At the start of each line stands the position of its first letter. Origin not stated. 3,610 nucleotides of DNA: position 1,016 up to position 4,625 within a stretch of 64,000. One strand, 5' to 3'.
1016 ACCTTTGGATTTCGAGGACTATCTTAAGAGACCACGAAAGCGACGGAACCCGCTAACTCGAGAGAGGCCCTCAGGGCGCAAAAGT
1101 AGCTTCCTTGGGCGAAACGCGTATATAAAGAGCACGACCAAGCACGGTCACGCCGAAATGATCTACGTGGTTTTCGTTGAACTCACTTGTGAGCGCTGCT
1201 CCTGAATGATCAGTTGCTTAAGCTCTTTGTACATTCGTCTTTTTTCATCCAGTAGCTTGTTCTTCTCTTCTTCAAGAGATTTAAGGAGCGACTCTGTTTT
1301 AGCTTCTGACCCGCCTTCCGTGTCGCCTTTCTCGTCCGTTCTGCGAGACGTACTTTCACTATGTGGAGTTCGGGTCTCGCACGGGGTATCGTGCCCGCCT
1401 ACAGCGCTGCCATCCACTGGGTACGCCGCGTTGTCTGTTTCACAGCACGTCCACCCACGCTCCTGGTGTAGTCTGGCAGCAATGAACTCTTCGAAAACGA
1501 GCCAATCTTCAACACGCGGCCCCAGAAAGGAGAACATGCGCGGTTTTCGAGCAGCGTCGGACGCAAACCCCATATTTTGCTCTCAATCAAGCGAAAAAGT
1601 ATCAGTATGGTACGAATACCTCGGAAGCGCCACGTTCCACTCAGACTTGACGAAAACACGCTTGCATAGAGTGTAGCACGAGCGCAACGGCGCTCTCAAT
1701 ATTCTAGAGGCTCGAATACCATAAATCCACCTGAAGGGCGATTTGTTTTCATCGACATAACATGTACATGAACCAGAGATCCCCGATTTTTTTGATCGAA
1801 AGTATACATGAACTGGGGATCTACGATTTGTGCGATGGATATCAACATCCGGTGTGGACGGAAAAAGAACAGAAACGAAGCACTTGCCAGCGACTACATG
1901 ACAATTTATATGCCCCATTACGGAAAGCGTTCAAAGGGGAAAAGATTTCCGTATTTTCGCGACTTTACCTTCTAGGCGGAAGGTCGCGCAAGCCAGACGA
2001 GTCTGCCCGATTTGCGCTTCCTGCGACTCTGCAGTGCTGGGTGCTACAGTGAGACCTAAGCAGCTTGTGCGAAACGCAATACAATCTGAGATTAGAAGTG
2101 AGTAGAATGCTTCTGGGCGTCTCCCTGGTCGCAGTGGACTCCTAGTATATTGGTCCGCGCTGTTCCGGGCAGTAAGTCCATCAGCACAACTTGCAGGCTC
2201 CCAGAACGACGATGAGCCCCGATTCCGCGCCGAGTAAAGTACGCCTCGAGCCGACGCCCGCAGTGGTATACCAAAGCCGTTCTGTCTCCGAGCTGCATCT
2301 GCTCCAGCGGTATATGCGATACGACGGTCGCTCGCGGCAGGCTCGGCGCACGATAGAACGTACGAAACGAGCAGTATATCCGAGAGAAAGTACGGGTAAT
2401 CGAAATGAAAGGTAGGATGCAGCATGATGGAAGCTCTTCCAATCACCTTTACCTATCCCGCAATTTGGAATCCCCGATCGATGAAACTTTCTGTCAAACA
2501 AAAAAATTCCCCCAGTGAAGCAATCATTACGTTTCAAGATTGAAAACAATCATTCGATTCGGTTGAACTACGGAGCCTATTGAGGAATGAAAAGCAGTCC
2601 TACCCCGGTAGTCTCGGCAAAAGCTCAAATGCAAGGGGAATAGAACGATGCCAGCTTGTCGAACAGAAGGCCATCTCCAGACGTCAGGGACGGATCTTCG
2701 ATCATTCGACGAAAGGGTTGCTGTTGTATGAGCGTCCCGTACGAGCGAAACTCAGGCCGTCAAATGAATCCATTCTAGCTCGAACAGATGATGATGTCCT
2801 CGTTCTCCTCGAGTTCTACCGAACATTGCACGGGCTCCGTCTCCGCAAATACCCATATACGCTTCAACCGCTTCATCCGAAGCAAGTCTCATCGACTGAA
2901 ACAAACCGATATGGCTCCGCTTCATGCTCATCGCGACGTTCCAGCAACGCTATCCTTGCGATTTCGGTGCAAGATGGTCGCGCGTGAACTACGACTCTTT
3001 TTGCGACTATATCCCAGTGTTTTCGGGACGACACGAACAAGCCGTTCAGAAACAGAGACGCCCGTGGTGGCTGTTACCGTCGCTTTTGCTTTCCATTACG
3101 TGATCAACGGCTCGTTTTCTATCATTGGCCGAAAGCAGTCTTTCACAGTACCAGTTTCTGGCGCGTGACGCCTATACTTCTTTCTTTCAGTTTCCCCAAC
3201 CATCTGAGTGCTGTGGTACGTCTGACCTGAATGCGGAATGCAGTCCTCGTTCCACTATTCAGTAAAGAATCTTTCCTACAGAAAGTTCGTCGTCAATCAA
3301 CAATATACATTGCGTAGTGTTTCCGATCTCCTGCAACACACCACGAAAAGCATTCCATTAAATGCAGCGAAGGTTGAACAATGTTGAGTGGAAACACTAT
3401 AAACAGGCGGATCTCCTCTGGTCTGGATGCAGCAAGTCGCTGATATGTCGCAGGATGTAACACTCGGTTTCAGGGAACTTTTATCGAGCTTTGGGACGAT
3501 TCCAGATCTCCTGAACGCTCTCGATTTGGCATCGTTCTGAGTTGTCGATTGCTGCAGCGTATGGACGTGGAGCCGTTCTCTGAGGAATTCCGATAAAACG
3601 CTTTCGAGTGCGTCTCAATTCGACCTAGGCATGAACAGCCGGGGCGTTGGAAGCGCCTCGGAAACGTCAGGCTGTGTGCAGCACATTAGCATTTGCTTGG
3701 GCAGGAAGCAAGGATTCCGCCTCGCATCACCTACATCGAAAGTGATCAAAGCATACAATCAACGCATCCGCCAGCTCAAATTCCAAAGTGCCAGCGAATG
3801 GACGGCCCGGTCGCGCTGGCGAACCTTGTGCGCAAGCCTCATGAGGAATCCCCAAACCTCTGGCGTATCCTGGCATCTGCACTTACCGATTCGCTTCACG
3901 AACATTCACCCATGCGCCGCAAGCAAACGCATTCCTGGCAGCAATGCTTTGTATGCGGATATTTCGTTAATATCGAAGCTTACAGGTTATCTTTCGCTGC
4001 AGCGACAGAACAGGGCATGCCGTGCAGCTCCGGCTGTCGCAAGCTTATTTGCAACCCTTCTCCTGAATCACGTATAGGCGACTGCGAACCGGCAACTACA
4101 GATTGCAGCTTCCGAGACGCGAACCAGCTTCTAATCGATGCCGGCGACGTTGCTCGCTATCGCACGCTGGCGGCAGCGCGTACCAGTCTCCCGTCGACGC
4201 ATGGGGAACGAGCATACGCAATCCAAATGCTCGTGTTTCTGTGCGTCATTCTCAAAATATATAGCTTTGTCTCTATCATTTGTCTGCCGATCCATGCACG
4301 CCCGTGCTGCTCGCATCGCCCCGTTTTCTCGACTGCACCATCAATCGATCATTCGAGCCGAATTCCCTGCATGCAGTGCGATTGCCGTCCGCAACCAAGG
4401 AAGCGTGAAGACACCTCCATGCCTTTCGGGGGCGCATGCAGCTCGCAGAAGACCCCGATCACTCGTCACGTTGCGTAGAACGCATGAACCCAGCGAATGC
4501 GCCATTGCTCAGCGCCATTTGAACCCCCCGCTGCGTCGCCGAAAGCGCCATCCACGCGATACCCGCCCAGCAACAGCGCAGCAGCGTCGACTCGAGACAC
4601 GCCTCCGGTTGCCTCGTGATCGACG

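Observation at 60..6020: Arm-like repeat fragment, 330-bp repeat copy and mucin paralog A recur together at the window start, echoing the cassette architecture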

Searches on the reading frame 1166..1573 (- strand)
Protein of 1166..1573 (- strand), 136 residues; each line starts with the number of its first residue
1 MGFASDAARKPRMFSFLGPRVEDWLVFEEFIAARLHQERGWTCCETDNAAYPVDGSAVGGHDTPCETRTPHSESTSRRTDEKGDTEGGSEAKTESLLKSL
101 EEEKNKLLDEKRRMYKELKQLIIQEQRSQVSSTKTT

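Call 28: search_protein_families(library=pfam, proteins=[window:1166-1573:-], max_evalue=0.01)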
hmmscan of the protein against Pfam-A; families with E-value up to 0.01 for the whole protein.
window:1166-1573:- (136 aa): 0 families

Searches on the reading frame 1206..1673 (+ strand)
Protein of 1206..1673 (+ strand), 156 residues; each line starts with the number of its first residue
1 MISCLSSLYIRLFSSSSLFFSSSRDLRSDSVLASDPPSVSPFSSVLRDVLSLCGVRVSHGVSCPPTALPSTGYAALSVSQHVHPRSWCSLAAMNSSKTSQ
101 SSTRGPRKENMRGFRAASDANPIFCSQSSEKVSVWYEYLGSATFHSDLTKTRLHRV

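Call 21: search_protein_families(library=pfam, proteins=[window:1206-1673:+], max_evalue=1)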
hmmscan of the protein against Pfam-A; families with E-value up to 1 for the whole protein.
window:1206-1673:+ (156 aa): 0 families

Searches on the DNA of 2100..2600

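Call 66: search_rna_families(source=window, start=2100, end=2600, threshold=evalue, max_evalue=10)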
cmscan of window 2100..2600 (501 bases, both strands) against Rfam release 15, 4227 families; matches with E-value up to 10: 3.
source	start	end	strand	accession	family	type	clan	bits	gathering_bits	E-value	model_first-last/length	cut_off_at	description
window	2163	2222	-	RF03295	mir-7594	Gene; miRNA;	-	14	80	7.8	1-63/63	no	mir-7594 microRNA precursor family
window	2465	2528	-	RF03401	mir-1323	Gene; miRNA;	-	13.7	98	8.1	1-73/73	no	mir-1323 microRNA precursor family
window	2393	2460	+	RF00893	MIR854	Gene; miRNA;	-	9.1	50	7.2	1-221/221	no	MIR854 microRNA precursor family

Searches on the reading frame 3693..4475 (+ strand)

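Call 54: search_protein_families(library=pfam, proteins=[window:3693-4475:+], max_evalue=0.1)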
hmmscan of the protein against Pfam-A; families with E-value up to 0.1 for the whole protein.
window:3693-4475:+ (261 aa): 1 family
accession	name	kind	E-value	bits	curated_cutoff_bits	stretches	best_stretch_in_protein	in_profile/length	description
PF24745.1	DUF7693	-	0.043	14.4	27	1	62-108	9-55/99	Domain of unknown function (DUF7693)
